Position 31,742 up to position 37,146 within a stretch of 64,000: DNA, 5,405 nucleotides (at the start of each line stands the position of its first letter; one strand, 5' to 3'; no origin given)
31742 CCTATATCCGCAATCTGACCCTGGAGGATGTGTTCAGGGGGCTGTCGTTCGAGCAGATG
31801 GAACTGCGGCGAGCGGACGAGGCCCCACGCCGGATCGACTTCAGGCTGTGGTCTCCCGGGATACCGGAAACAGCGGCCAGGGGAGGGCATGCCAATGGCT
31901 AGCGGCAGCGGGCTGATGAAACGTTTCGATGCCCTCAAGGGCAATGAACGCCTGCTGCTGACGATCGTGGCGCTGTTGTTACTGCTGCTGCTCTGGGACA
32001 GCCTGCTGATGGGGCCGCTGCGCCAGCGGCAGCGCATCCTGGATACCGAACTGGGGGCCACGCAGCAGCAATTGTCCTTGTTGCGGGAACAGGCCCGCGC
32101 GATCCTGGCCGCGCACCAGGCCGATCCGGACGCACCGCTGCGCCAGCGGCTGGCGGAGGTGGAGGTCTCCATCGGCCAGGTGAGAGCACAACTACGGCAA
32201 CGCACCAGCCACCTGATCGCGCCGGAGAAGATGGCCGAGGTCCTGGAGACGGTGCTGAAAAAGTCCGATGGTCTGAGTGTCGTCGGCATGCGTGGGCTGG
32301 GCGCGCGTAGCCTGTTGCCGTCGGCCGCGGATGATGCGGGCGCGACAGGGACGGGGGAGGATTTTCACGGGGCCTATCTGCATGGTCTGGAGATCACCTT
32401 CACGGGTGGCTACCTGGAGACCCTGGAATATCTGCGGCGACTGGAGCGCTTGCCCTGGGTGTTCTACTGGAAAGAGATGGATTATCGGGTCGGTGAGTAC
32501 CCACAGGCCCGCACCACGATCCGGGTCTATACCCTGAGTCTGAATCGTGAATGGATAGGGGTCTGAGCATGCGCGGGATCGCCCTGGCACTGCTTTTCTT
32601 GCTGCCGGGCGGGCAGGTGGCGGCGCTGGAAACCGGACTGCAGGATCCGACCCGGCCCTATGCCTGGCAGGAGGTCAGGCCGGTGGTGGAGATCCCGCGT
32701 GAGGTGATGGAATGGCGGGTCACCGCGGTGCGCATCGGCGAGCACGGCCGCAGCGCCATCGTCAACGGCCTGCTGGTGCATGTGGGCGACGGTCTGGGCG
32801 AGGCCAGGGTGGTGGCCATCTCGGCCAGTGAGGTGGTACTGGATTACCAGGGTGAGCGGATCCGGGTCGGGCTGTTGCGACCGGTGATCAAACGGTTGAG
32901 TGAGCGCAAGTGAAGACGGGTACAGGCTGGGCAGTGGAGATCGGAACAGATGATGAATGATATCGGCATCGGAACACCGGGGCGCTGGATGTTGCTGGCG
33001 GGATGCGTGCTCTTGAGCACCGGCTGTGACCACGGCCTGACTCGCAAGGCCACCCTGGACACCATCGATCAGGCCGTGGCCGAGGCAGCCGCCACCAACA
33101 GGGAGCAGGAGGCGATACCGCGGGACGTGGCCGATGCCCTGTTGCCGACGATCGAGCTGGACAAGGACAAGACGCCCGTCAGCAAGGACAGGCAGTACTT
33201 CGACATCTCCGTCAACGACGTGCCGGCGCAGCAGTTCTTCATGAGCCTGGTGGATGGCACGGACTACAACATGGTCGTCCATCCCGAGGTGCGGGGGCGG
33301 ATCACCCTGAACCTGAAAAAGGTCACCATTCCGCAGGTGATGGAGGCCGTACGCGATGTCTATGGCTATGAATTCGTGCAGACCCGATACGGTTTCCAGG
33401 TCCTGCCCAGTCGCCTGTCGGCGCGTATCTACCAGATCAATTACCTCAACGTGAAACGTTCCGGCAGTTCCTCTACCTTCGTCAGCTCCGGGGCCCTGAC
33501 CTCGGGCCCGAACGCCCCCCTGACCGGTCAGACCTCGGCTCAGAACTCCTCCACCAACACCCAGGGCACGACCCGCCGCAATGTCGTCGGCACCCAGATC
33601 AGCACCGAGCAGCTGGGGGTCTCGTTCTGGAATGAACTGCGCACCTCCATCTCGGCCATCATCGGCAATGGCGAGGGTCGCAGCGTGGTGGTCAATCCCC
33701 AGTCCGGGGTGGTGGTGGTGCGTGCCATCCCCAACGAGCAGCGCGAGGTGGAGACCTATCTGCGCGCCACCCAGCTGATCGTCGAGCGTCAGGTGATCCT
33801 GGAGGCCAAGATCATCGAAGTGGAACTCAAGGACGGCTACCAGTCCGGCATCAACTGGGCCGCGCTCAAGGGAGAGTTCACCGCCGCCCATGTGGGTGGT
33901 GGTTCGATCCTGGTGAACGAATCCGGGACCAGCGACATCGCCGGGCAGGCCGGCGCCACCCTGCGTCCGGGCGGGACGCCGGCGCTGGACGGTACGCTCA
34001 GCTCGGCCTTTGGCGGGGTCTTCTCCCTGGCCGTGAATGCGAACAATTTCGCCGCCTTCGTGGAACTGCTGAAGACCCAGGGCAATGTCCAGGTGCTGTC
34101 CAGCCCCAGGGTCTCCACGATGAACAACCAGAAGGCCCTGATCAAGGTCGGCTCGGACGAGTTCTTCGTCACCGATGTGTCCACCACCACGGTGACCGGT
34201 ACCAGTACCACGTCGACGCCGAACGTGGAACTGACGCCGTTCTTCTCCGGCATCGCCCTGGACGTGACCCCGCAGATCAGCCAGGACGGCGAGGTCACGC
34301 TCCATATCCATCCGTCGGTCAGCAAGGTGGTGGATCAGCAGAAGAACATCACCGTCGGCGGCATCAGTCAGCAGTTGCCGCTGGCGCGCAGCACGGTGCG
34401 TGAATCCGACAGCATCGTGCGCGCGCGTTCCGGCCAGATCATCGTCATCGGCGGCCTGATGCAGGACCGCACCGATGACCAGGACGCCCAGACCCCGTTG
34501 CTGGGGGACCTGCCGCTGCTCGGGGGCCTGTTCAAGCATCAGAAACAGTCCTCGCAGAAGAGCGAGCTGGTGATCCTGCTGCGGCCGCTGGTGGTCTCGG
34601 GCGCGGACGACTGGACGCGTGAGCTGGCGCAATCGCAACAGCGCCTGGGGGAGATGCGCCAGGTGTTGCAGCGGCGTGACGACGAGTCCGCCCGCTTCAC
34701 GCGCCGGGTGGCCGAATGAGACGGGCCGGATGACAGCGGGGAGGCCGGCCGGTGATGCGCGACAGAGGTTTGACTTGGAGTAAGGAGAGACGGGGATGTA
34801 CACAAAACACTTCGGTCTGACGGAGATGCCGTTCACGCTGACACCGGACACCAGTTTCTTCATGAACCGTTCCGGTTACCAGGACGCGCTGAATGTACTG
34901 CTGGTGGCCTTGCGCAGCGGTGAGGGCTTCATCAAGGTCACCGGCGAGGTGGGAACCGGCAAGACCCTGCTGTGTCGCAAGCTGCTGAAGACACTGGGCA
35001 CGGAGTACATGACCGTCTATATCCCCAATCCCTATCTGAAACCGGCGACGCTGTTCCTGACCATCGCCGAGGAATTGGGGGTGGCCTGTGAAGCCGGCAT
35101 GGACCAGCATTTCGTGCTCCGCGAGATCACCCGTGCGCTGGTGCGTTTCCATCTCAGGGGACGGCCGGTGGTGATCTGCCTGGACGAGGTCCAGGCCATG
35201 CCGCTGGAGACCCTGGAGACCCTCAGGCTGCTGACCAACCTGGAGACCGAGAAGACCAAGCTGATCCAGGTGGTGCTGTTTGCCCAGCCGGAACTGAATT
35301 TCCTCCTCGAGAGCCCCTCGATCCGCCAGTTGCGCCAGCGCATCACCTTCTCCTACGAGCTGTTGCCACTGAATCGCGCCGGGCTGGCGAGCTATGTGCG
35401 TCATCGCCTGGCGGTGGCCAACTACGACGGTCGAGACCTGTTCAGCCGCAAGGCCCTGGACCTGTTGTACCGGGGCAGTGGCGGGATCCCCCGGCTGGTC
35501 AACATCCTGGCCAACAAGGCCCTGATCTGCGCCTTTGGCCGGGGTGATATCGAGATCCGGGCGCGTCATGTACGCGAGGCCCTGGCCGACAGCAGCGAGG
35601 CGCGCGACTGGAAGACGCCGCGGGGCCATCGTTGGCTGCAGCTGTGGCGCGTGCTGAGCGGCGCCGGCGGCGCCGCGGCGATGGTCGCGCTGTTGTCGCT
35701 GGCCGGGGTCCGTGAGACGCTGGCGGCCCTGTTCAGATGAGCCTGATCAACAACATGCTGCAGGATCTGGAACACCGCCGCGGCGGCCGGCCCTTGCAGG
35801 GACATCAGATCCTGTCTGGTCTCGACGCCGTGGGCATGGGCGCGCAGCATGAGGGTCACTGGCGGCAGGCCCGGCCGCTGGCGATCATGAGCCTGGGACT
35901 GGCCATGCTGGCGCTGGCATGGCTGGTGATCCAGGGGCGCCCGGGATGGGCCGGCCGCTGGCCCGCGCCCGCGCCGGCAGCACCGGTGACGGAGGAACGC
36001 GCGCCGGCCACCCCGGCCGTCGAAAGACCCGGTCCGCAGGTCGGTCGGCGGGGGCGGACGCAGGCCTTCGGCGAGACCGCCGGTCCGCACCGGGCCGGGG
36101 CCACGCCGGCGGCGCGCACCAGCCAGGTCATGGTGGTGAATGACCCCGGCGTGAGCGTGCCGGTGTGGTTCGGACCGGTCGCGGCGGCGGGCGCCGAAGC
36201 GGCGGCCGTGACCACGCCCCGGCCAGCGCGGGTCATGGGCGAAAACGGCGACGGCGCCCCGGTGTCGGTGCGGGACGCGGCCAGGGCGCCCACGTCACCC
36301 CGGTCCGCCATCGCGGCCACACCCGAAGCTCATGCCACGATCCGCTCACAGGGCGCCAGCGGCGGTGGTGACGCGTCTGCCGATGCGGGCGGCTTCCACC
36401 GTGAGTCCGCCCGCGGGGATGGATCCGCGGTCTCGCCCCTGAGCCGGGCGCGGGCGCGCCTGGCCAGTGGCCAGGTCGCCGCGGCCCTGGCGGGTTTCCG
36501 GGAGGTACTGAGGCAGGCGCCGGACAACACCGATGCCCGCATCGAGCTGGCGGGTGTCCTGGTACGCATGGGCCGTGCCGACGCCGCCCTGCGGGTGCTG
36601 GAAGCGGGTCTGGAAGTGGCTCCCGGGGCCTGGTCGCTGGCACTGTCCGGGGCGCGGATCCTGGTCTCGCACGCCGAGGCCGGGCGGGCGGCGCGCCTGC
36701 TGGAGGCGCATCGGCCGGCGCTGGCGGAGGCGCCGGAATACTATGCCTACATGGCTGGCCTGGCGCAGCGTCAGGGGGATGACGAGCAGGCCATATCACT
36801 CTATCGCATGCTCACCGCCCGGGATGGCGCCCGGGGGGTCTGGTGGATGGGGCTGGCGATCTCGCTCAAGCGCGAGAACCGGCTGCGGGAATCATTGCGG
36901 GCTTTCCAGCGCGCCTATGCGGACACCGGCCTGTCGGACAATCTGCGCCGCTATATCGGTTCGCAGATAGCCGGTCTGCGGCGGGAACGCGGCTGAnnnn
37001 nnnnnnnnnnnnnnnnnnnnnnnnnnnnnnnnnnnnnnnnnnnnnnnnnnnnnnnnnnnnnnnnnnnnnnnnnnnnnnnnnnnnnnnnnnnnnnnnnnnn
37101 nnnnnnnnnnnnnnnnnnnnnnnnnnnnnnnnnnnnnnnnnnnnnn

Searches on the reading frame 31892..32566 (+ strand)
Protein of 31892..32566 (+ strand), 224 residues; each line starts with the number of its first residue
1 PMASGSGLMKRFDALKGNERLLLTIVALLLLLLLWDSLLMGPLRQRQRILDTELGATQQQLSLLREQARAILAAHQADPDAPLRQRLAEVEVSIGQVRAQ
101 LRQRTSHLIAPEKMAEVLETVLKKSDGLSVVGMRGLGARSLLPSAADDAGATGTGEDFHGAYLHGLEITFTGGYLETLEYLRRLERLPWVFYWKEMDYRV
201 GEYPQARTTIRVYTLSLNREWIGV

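Call 36: search_protein_families(library=pfam, proteins=[window:31892-32566:+], max_evalue=0.001)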
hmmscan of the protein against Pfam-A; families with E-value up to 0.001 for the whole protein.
window:31892-32566:+ (224 aa): 1 family
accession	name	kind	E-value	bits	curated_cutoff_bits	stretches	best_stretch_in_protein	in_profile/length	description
PF04612.17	T2SSM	-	3.6e-05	24.5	27.8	1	8-87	4-83/160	Type II secretion system (T2SS), protein M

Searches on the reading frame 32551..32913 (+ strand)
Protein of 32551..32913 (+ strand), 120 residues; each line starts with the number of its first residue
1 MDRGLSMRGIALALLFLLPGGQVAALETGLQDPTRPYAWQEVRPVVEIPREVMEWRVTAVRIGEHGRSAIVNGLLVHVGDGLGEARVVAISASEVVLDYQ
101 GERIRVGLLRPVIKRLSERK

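Call 36: search_protein_families(library=pfam, proteins=[window:32551-32913:+], max_evalue=0.001)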
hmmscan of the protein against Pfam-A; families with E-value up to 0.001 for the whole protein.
window:32551-32913:+ (120 aa): 1 family
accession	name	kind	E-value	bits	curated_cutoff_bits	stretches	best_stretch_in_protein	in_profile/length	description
PF16537.11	T2SSB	-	1e-05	25.5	28.4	1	66-106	17-58/60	Type II secretion system protein B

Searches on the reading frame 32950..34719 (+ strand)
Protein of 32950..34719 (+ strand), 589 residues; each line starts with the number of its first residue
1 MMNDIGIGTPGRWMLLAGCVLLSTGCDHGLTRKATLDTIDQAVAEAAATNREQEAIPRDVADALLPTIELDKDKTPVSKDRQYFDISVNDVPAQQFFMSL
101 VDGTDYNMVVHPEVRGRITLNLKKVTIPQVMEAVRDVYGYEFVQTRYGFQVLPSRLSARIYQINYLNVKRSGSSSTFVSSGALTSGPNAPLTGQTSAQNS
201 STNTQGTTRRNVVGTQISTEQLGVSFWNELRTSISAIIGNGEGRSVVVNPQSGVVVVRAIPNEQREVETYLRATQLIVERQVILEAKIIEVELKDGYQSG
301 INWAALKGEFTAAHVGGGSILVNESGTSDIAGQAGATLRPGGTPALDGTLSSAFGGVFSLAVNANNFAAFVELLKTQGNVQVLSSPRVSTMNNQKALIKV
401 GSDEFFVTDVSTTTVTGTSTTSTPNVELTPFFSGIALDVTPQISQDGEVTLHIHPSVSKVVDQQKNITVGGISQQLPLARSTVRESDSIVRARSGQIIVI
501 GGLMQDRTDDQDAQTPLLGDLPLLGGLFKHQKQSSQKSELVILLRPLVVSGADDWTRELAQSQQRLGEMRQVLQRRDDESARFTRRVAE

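Call 36: search_protein_families(library=pfam, proteins=[window:32950-34719:+], max_evalue=0.001)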
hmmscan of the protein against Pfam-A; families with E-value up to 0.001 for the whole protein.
window:32950-34719:+ (589 aa): 4 families
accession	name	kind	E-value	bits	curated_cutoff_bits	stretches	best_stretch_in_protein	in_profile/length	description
PF00263.26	Secretin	-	6.2e-42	143.5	27.5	1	374-549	2-168/169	Bacterial type II and III secretion system protein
PF07655.18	Secretin_N_2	-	2.5e-17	63.6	23.4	1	159-252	2-91/91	Secretin N-terminal domain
PF07660.19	STN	-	0.00069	19.8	28.4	0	106-144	1-42/52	Secretin and TonB N terminus short domain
PF21305.2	type_II_gspD_N0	-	0.00079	19.7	27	0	98-146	13-65/71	GspD-like, N0 domain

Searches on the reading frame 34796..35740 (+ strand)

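Call 36: search_protein_families(library=pfam, proteins=[window:34796-35740:+], max_evalue=0.001)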
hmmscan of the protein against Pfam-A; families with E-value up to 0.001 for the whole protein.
window:34796-35740:+ (314 aa): 4 families
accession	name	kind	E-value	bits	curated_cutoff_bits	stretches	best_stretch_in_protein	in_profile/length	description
PF13401.12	AAA_22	-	2.5e-28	99.4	27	1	40-171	2-130/130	AAA domain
PF13191.12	AAA_16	-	7.9e-11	43.2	32.6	1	25-155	5-163/167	AAA ATPase domain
PF07728.20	AAA_5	-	1e-05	26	22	1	49-150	5-94/139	AAA domain (dynein-related subfamily)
PF00004.35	AAA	-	0.00056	20.8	21.2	0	48-155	3-98/131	ATPase family associated with various cellular activities (AAA)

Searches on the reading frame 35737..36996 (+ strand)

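Call 11: search_protein_families(library=pfam, proteins=[window:35737-36996:+], max_evalue=0.01)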
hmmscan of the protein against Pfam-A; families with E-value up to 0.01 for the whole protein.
window:35737-36996:+ (419 aa): 14 families
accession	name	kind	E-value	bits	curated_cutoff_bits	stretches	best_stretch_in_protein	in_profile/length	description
PF14559.12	TPR_19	-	9.2e-12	45.6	25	1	242-297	2-57/68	Tetratricopeptide repeat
PF13428.12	TPR_14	-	5.9e-09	36.2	23.5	2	236-272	6-42/44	Tetratricopeptide repeat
PF24575.1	TPR_Slam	-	5.1e-08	33.7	35.2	1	238-284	52-100/104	Surface lipoprotein assembly modifier, N-terminal TPR repeats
PF07719.23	TPR_2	-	6e-08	32.7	27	0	370-394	4-28/34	Tetratricopeptide repeat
PF09976.15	TPR_21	-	8.2e-05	22.9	25.5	1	211-290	56-138/193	Tetratricopeptide repeat-like domain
PF13432.12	TPR_16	-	0.00019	22.3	32.7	1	236-296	2-62/65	Tetratricopeptide repeat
PF13429.12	TPR_15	-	0.0002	21.3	26.2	0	230-286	145-200/280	Tetratricopeptide repeat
PF23914.1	TPR_CcmH_CycH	-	0.00024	21.4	42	1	246-360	31-148/158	Cytochrome c-type biogenesis protein H TPR domain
PF00515.34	TPR_1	-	0.0036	17.5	27.8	0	370-393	4-27/34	Tetratricopeptide repeat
PF13176.12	TPR_7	-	0.0045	17.4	27.9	0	341-363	7-31/36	Tetratricopeptide repeat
PF13424.12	TPR_12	-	0.0055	17.3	30.1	0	237-295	9-75/77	Tetratricopeptide repeat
PF25064.1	ARM_TT21_5th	-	0.007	17.1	27.8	0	247-290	17-60/117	TT21 fifth ARM repeats domain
PF13174.12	TPR_6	-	0.0082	17.2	26.3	0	338-361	4-28/33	Tetratricopeptide repeat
PF14561.12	TPR_20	-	0.0086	16.8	25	1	249-288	6-45/90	Tetratricopeptide repeat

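Call 12: search_protein_families(library=ncbifam, proteins=[window:35737-36996:+], max_evalue=0.01)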
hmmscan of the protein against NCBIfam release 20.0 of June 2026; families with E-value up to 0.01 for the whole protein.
window:35737-36996:+ (419 aa): 6 families
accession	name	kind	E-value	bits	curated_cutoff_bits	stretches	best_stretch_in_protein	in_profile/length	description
TIGR02917.1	PEP_TPR_lipo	equivalog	2.3e-12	45.7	312.2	1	236-393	504-661/899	XrtA/PEP-CTERM system TPR-repeat protein PrsT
NF040959.1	MamA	equivalog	2e-06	27.4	200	1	237-393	43-199/204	magnetosome protein MamA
NF033920.0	C39_PA2778_fam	equivalog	6.9e-06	25.7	150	0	231-296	190-255/255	PA2778 family cysteine peptidase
TIGR03939.1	PGA_TPR_OMP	equivalog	0.00015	20.1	366.65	1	237-323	401-487/800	poly-beta-1,6 N-acetyl-D-glucosamine export porin PgaA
TIGR02552.1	LcrH_SycD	equivalog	0.0013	18.4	104.8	0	345-395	30-80/136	SycD/LcrH family type III secretion system chaperone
NF033758.1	gliding_GltE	equivalog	0.0042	16.1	225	0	243-292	132-181/411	adventurous gliding motility TPR repeat lipoprotein GltE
